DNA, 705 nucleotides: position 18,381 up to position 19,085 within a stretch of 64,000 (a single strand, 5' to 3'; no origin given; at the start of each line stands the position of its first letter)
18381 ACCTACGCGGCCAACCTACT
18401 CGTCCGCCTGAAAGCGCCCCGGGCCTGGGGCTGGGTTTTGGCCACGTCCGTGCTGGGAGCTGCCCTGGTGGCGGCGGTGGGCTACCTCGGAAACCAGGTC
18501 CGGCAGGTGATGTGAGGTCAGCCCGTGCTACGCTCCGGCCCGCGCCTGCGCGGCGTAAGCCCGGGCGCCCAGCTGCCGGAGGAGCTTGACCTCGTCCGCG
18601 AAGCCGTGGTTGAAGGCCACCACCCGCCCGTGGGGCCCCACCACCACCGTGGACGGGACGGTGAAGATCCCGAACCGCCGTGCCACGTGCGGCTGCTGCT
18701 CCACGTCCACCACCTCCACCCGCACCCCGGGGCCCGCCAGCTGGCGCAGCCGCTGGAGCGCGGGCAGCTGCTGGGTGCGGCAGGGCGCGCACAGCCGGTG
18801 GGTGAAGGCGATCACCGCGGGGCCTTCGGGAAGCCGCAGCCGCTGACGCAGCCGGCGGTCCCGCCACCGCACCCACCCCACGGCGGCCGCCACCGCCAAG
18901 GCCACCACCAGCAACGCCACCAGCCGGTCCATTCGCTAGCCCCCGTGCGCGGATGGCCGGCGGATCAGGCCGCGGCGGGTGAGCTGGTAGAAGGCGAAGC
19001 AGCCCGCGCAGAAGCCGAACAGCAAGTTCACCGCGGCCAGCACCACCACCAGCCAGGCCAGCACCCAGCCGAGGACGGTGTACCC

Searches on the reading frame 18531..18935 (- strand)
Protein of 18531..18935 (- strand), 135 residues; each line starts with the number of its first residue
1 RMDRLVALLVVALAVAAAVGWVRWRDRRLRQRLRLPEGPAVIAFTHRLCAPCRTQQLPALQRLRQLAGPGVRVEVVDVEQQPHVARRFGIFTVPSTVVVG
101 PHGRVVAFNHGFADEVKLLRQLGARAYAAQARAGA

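Call 40: search_protein_families(library=pfam, max_evalue=0.001, proteins=[window:18531-18935:-])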
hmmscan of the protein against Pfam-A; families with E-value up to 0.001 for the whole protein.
window:18531-18935:- (135 aa): 2 families
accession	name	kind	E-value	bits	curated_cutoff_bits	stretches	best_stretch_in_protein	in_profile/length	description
PF00085.26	Thioredoxin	-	2.1e-05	24.9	23.5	1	30-113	11-92/103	Thioredoxin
PF07689.18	KaiB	-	0.00029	20.9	27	1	60-102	18-61/82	KaiB domain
